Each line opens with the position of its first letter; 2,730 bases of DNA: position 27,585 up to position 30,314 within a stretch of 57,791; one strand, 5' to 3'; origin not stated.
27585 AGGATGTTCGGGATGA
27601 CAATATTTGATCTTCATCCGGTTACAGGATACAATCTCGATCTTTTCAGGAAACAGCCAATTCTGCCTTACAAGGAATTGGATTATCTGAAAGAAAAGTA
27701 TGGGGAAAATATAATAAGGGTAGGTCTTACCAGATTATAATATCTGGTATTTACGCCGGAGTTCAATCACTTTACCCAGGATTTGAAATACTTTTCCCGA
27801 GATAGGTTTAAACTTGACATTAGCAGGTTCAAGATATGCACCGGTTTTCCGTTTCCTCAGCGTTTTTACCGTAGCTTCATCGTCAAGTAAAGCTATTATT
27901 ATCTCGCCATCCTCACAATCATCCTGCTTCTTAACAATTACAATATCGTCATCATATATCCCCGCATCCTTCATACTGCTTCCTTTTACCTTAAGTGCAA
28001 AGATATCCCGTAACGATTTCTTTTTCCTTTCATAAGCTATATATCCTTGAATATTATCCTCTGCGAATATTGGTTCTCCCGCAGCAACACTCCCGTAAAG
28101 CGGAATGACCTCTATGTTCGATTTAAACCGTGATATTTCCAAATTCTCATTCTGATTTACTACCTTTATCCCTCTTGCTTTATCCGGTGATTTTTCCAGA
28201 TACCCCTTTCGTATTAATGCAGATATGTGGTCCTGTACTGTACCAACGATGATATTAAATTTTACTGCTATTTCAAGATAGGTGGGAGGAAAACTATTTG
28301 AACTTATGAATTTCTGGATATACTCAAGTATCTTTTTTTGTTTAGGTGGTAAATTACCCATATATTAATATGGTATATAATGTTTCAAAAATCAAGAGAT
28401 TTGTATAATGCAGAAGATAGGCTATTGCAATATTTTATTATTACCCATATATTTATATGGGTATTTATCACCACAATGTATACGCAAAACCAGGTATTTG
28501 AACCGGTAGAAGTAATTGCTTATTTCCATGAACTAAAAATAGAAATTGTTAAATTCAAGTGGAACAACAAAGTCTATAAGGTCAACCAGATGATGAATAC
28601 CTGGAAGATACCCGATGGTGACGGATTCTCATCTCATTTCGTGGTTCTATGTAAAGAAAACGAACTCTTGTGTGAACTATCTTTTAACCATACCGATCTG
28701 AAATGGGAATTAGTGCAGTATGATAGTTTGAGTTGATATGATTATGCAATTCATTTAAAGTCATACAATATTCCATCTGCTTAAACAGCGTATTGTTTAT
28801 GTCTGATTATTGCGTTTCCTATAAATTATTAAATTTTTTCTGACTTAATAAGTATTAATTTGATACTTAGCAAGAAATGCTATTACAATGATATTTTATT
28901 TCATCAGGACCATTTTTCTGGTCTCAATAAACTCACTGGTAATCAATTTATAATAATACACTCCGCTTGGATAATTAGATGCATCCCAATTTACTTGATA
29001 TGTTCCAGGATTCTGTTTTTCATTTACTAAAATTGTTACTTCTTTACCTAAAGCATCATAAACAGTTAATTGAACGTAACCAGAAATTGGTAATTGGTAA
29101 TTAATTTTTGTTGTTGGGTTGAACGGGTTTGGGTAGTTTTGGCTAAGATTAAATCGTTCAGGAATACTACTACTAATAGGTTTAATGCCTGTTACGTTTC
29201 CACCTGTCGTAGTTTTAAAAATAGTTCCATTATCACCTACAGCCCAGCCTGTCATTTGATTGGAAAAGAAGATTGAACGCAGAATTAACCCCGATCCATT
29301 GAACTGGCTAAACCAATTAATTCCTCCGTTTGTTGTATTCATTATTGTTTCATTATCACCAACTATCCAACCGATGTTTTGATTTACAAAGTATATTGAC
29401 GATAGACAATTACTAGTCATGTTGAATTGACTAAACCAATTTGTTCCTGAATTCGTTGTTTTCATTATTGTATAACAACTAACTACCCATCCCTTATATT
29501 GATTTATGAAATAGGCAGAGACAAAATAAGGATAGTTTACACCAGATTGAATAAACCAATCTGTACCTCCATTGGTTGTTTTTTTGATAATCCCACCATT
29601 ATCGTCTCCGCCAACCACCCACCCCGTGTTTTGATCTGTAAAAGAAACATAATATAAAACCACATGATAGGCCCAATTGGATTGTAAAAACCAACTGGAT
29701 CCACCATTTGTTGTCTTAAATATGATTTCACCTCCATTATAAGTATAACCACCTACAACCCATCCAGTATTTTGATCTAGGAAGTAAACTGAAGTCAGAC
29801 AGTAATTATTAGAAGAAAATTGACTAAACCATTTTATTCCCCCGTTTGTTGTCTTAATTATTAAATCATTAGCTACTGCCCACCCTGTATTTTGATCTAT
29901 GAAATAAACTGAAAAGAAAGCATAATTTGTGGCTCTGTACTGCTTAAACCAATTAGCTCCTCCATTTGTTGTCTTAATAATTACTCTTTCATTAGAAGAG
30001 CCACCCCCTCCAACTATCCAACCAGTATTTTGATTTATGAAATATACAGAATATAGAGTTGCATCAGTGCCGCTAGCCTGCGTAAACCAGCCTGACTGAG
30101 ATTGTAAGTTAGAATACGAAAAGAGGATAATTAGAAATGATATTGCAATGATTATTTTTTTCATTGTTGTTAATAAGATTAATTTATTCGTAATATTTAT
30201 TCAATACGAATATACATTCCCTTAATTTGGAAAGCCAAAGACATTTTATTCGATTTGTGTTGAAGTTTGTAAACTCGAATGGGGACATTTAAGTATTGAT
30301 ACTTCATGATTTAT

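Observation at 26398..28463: Three copies of a 22-bp palindrome over the dinB, lexA and small-gene promoters: candidate non-canonical LexA operator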

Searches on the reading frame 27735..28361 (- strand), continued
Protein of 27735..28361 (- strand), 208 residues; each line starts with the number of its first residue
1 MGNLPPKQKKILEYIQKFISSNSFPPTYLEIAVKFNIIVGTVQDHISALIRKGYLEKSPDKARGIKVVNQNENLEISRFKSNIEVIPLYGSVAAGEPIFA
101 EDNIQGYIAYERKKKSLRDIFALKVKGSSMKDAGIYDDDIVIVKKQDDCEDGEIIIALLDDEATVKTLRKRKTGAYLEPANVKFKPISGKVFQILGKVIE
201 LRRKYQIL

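Call 33: find_encoding_contigs(protein=P0001, flank=10000, max_places=4)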
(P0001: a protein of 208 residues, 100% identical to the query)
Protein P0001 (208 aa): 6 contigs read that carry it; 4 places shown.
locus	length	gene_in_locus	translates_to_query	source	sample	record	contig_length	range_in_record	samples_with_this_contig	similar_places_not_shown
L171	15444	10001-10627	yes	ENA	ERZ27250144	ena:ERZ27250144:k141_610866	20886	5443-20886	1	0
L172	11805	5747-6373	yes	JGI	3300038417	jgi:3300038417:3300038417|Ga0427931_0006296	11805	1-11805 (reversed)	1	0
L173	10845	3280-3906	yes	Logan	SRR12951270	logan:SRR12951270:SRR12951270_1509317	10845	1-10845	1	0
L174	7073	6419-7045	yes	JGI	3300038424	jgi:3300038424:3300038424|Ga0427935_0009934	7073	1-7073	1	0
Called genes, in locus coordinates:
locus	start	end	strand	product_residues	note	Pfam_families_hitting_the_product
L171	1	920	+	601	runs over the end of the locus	-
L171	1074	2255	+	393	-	PF20245:DUF6600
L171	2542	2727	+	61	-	-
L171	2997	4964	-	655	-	-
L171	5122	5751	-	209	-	PF14870:PSII_BNR, PF18962:Por_Secre_tail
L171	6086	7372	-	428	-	PF01566:Nramp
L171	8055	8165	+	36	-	-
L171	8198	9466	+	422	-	-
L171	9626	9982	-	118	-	-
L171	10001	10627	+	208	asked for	PF01726:LexA_DNA_bind, PF00717:Peptidase_S24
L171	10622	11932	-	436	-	PF00817:IMS, PF21999:IMS_HHH_1 (weak), PF11799:IMS_C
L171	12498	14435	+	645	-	-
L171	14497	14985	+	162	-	-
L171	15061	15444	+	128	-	?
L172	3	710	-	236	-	?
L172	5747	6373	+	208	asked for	PF01726:LexA_DNA_bind, PF00717:Peptidase_S24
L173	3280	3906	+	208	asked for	PF01726:LexA_DNA_bind, PF00717:Peptidase_S24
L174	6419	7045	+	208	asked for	PF01726:LexA_DNA_bind, PF00717:Peptidase_S24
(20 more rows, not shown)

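Call 53: search_solved_structures(query=window:27735-28361:-, show_alignments=2)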
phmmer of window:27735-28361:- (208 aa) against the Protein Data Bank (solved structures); distinct sequences matched with E-value up to 0.001: 21.
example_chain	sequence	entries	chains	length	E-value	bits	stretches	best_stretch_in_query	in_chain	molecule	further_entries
7b5g_A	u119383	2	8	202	1.1e-29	107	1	4-188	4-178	LexA repressor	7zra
7ocj_A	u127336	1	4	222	1.5e-29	106.5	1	4-188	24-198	LexA repressor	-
1jhh_A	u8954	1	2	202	2.8e-29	105.6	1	4-188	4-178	LEXA REPRESSOR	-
3jso_A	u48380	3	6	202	7.3e-29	104.2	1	4-188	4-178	LexA repressor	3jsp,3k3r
8trg_I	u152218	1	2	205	7.6e-29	104.1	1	4-188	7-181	LexA repressor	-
1jhf_A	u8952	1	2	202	1e-28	103.7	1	4-188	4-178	LEXA REPRESSOR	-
3k2z_A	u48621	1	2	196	1.1e-26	97.2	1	4-204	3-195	LexA repressor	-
8s7g_A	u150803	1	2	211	1.1e-26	97.1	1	4-188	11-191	LexA repressor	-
1jhc_A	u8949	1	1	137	3.3e-21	79.2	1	84-188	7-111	LEXA REPRESSOR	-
8gms_A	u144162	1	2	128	1e-19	74.3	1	86-188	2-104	LexA repressor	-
1jhe_A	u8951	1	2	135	7.6e-19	71.5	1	84-188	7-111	LEXA REPRESSOR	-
6a2q_A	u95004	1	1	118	5.6e-18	68.7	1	95-204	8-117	LexA repressor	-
6a2r_A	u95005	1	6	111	9.4e-18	68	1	95-204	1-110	LexA repressor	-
6a2s_A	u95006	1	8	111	2.5e-17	66.6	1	95-204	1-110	LexA repressor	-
6a2t_A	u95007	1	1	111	6.5e-17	65.2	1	95-204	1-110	LexA repressor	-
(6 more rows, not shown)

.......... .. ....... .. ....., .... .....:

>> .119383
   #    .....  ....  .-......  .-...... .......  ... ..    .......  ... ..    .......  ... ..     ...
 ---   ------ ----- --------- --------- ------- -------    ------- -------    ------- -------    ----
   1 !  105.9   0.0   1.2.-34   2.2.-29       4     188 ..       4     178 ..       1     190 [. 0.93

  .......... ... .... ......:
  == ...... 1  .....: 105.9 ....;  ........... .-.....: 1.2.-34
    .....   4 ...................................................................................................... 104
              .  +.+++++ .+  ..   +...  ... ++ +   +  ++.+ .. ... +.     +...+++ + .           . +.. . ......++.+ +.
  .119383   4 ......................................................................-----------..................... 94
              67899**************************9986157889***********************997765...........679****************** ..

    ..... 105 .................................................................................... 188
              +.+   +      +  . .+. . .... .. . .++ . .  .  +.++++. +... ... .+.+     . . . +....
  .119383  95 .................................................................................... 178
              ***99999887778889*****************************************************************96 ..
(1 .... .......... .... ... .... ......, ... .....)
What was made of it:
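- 27735..28361 (-): lexA, 208 aa. Canonical LexA with a winged-helix DNA-binding domain and an S24 self-cleaving peptidase domain. Its 3' end overlaps dinB convergently by 6 bp. Best PDB match is E. coli LexA, E about 1e-29 (call 53).
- On LexA repressor (protein): They align with the E. coli VAAGEP, GMSM and TVK motifs (call 53).
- It aligns with E. coli LexA over residues 4-188 of 208 (call 53).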

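Call 75: search_protein_families(library=ncbifam, proteins=[window:27735-28361:-], max_evalue=0.01)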
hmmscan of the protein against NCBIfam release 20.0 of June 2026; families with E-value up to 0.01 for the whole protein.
window:27735-28361:- (208 aa): 2 families
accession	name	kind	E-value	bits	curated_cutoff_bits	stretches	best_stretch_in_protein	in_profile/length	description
TIGR00498.1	lexA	equivalog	1.1e-51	175.3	110.95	1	1-205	1-202/203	transcriptional repressor LexA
NF007621.2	PRK10276.1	subfamily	2e-18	66.5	110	1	94-196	2-108/115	translesion error-prone DNA polymerase V autoproteolytic subunit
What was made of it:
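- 27735..28361 (-): TIGR00498 scores 175 bits against a cut-off of 111 (call 75).
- On LexA repressor (protein): TIGR00498 lexA equivalog, 175.3 bits against a cut-off of 110.95 (call 75).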

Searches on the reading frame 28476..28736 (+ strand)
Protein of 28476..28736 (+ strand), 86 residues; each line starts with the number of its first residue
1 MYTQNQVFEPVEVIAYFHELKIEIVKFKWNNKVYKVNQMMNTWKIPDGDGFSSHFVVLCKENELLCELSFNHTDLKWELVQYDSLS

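Call 8: search_protein_families(library=pfam, proteins=[window:28476-28736:+], max_evalue=0.01)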
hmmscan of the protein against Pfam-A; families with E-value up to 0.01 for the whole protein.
window:28476-28736:+ (86 aa): 0 families

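Call 34: find_homologous_proteins(query=window:28476-28736:+, max_evalue=0.001)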
Query window:28476-28736:+ (86 aa): 36 proteins with E <= 0.001 among 36 candidates.
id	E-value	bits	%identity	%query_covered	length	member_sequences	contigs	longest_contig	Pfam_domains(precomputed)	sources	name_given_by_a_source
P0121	1.1e-51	190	98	100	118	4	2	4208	-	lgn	-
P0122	5.4e-46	172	86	100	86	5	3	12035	-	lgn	-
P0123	8.7e-38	146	67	99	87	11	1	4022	-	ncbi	ncbi:MAG: hypothetical protein ACHQJ4_05995 [Ignavibacteria bacterium]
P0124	2.3e-36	141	72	99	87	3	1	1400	-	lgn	-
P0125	1.1e-34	136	62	99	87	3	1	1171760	-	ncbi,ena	-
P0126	1.5e-34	136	65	99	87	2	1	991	-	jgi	jgi:hypothetical protein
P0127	2.3e-34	135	67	98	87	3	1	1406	-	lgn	-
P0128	4.1e-34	134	67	100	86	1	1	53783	-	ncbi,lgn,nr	ncbi:MAG: hypothetical protein M3R36_11730 [Bacteroidota bacterium]|nr:hypothetical protein [Bactero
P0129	1.3e-33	133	65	99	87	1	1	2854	-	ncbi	-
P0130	2.6e-33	132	63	100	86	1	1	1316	-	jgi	jgi:plasmid rolling circle replication initiator protein Rep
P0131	4.3e-33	131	67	100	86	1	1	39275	-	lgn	-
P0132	4.5e-33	131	64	98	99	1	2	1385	-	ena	-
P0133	5.3e-33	131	64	100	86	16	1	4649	-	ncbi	-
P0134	6.9e-33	130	64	100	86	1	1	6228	-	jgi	jgi:hypothetical protein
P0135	1.4e-32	129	65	98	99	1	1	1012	-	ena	-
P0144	3.7e-31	125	63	100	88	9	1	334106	-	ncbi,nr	ncbi:MAG: hypothetical protein IPM38_00970 [Ignavibacteria bacterium]|nr:hypothetical protein [Ignav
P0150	3.0e-28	115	56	99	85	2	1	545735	-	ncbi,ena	-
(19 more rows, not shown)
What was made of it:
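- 28476..28736 (+): Small gene, 86 aa, transcribed divergently from lexA. It is an all-beta protein of unknown function found only in Ignavibacteria and is a candidate third member of the regulon. 36 homologues, all unnamed (call 34).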

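Call 36: find_encoding_contigs(protein=P0125, flank=10000, max_places=1)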
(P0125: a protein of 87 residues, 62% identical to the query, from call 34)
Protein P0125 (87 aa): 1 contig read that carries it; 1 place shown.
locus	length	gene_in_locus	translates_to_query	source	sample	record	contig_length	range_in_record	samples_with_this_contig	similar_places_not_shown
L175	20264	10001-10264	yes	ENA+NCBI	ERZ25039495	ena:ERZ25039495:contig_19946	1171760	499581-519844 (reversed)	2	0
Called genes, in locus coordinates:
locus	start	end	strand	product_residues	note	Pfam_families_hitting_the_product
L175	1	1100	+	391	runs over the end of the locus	PF03702:AnmK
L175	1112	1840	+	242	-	PF00106:adh_short, PF13561:adh_short_C2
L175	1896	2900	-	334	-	PF08309:LVIVD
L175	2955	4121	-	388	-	PF00155:Aminotran_1_2, PF00266:Aminotran_5 (faint), PF01041:DegT_DnrJ_EryC1, PF01053:Cys_Met_Meta_PP (weak)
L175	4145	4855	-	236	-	PF00005:ABC_tran, PF13304:AAA_21 (faint)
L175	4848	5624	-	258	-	PF00005:ABC_tran, PF13304:AAA_21 (faint), PF12399:BCA_ABC_TP_C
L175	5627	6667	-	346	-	PF02653:BPD_transp_2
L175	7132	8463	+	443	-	PF00817:IMS, PF11798:IMS_HHH (faint), PF21999:IMS_HHH_1 (weak), PF11799:IMS_C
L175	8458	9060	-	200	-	PF01726:LexA_DNA_bind, PF00717:Peptidase_S24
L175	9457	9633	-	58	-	-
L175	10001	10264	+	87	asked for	-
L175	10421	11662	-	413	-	PF07690:MFS_1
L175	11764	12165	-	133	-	PF22740:PapZ_C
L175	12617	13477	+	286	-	-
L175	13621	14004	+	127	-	PF00072:Response_reg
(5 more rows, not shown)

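Call 37: find_encoding_contigs(protein=P0144, flank=10000, max_places=1)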
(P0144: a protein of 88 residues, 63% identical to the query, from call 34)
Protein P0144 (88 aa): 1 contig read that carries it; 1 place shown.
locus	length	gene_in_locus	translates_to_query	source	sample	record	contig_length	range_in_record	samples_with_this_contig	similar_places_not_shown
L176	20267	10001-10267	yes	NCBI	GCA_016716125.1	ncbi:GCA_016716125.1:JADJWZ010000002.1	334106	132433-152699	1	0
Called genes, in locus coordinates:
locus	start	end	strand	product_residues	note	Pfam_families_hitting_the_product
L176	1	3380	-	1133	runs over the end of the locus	PF13809:Tubulin_2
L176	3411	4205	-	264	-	PF00106:adh_short, PF13561:adh_short_C2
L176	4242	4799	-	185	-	-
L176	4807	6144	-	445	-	PF00289:Biotin_carb_N, PF02222:ATP-grasp, PF02786:CPSase_L_D2, PF07478:Dala_Dala_lig_C, PF08443:RimK (faint), PF02785:Biotin_carb_C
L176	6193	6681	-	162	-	PF00364:Biotin_lipoyl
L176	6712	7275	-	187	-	PF08207:EFP_N, PF01132:EFP, PF09285:Elong-fact-P_C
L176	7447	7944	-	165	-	PF05163:DinB (weak), PF12867:DinB_2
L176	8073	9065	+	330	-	PF00044:Gp_dh_N, PF02800:Gp_dh_C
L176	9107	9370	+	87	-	-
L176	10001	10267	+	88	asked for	-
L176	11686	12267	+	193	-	PF07291:MauE, PF07681:DoxX, PF04173:DoxD (weak)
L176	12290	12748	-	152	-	PF04266:ASCH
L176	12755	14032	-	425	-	PF00709:Adenylsucc_synt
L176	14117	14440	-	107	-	PF01740:STAS, PF13466:STAS_2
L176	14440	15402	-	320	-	PF07549:Sec_GG (weak), PF02355:SecD_SecF_C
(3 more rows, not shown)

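Call 38: find_encoding_contigs(protein=P0150, flank=10000, max_places=1)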
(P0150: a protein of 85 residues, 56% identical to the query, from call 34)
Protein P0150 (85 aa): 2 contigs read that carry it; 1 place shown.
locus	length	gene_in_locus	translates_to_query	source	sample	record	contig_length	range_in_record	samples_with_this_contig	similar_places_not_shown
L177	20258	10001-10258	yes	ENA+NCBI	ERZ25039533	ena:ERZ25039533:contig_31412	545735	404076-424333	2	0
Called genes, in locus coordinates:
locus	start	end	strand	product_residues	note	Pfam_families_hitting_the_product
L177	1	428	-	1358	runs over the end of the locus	-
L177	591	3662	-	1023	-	-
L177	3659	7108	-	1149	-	PF20248:DUF6603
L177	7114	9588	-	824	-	PF02368:Big_2 (faint), PF09471:Peptidase_M64 (faint)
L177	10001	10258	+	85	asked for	-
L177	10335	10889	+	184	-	PF07291:MauE, PF07681:DoxX, PF04173:DoxD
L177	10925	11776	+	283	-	PF12746:GNAT_acetyltran (faint), PF13302:Acetyltransf_3 (faint), PF00583:Acetyltransf_1 (weak), PF13673:Acetyltransf_10 (weak), PF08445:FR47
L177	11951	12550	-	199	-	-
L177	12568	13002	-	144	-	PF04266:ASCH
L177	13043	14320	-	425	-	PF00709:Adenylsucc_synt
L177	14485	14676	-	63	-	-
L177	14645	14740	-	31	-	-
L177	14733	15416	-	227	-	PF02355:SecD_SecF_C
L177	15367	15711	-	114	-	PF07549:Sec_GG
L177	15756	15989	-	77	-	-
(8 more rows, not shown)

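Call 39: find_encoding_contigs(protein=P0128, flank=10000, max_places=1)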
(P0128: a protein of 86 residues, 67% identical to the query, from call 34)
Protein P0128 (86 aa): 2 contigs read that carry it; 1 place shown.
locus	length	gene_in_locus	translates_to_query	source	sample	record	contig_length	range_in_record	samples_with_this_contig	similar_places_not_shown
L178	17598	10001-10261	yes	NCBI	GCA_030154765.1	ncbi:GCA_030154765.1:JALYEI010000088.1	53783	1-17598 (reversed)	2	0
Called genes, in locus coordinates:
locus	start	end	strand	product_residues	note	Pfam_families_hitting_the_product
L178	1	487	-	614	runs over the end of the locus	PF11551:Omp28 (weak), PF18962:Por_Secre_tail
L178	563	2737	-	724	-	PF01839:FG-GAP (faint), PF13517:FG-GAP_3, PF18962:Por_Secre_tail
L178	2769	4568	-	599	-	PF00933:Glyco_hydro_3, PF01915:Glyco_hydro_3_C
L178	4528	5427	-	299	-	PF01145:Band_7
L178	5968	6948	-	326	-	PF01207:Dus, PF00977:His_biosynth (weak)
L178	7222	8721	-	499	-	PF18962:Por_Secre_tail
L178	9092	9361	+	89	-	PF04226:Transgly_assoc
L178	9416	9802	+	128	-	PF01476:LysM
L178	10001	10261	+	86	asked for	-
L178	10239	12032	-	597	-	PF00149:Metallophos (faint)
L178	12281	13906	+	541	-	PF06739:SBBP (faint), PF18962:Por_Secre_tail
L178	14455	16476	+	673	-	PF18962:Por_Secre_tail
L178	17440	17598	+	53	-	?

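Call 65: predict_structure(alignment_id=A2)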
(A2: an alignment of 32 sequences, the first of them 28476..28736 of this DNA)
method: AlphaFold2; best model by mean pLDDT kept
length: 86 residues; sequences in the alignment: 32
mean_pLDDT: 93.1   pTM: 0.84
mean pLDDT of the five models: 93.1, 92.8, 92.3, 92.1, 91.9
residues with pLDDT >= 90: 71; 70-90: 11; 50-70: 4; < 50: 0
segments of 3 or more residues with pLDDT < 50: none
pLDDT, mean of each block of 10 residues (from residue 1): 79 93 95 97 92 97 97 95 92
secondary structure, 60 per line:
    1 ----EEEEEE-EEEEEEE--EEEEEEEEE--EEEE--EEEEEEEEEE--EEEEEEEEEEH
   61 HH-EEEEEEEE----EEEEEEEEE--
elements in order: E5-10 E12-18 E21-29 E32-35 E38-47 E50-59 E64-71 E76-84

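Call 68: fold_search(model_id=the predicted structure, library=pdb)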
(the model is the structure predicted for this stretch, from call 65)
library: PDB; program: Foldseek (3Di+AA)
matches with E <= 10: 500; with E <= 0.001: 0
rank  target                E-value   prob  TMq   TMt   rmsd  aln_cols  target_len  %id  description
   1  5kkx_A                1.4e-01  0.85  0.35  0.16   9.0        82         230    6  Crystal structure of a TbpB C-lobe mutant from Neisseria meningitidis M982 (released 2017-07-19)
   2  3ve1_C                1.5e-01  0.72  0.33  0.08   9.7        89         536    6  The 2.9 angstrom crystal structure of Transferrin binding protein B (TbpB) from serogroup B M982 Neisseria meningitidi (released 2012-02-22)
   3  1i05                  1.6e-01  0.72  0.35  0.21  11.5        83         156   13  CRYSTAL STRUCTURE OF MOUSE MAJOR URINARY PROTEIN (MUP-I) COMPLEXED WITH HYDROXY-METHYL-HEPTANONE (released 2001-02-14)
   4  2czu_B                2.1e-01  0.47  0.33  0.22  12.8        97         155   13  lipocalin-type prostaglandin D synthase (released 2006-10-03)
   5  4ib9                  2.8e-01  0.77  0.38  0.22  11.3        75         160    8  Bovine beta-lactoglobulin (isoform B) in complex with dodecyltrimethylammonium (DTAC) (released 2013-06-26)
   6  1i06                  2.8e-01  0.57  0.35  0.21  11.5        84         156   13  CRYSTAL STRUCTURE OF MOUSE MAJOR URINARY PROTEIN (MUP-I) COMPLEXED WITH SEC-BUTYL-THIAZOLINE (released 2001-02-14)
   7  6qpd                  3.1e-01  0.75  0.38  0.22  11.2        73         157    8  Engineered beta-lactoglobulin: variant I56F (released 2019-02-27)
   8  3kff                  3.1e-01  0.47  0.34  0.21  12.4       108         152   12  Major mouse urinary protein IV complexed with 2-sec-butyl-4,5-dihydrothiazole (released 2010-06-16)
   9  4orw_A                3.2e-01  0.47  0.34  0.21  12.2        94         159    8  Three-dimensional structure of the C65A-K59A double mutant of Human lipocalin-type Prostaglandin D Synthase apo-form (released 2014-08-06)
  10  4orr                  3.2e-01  0.38  0.32  0.20  12.3        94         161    8  Threedimensional structure of the C65A mutant of Human lipocalin-type Prostaglandin D Synthase olo-form (released 2014-08-06)
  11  3q2p_A                3.4e-01  0.87  0.41  0.37   3.4        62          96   10  Reduced sweetness of a monellin (MNEI) mutant results from increased protein flexibility and disruption of a distant p (released 2011-04-06)
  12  4ors_B                3.4e-01  0.69  0.39  0.22  12.7        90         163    8  Three-dimensional structure of the C65A mutant of Human lipocalin-type Prostaglandin D Synthase apo-form (released 2014-08-06)
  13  7bga                  4.0e-01  0.66  0.36  0.22  11.2        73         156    8  Mutant F105A of recombinant beta-lactoglobulin in complex with endogenous ligand (released 2021-01-20)
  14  4o4x_B                4.0e-01  0.60  0.36  0.08   9.7        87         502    9  Crystal structure of the vaccine antigen Transferrin Binding Protein B (TbpB) double mutant Tyr-167-Ala and Trp-176-Al (released 2015-01-14)
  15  2czu_A                4.0e-01  0.51  0.35  0.22  12.4        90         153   12  lipocalin-type prostaglandin D synthase (released 2006-10-03)
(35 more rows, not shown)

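Call 75: search_protein_families(library=ncbifam, proteins=[window:28476-28736:+], max_evalue=0.01)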
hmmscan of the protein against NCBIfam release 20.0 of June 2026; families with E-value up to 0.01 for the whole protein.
window:28476-28736:+ (86 aa): 0 families

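Call 76: search_protein_families(library=phrogs, proteins=[window:28476-28736:+], max_evalue=0.01)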
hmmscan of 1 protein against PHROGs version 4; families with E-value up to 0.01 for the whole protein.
window:28476-28736:+ (86 aa): 0 families
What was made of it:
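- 28476..28736 (+): No Pfam, NCBIfam or PHROG match (calls 8, 75, 76).
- Tried and rejected: There is no Pfam, NCBIfam or PHROG family (calls 8, 75, 76).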

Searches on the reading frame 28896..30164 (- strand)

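Call 8: search_protein_families(library=pfam, proteins=[window:28896-30164:-], max_evalue=0.01)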
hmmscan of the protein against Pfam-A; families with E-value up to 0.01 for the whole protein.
window:28896-30164:- (422 aa): 4 families
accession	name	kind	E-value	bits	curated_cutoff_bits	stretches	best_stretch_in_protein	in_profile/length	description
PF14870.12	PSII_BNR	-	3.8e-21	76.1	27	4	251-323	17-92/303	Photosynthesis system II assembly factor YCF48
PF18962.6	Por_Secre_tail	-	4.3e-09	37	27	1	344-419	2-74/75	Secretion system C-terminal sorting domain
PF13860.13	FlgD_ig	-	0.00014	22.2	27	1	363-406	24-72/79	FlgD Ig-like domain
PF16855.10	Soc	-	0.0014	19.5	27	0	16-51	29-65/74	Small outer capsid protein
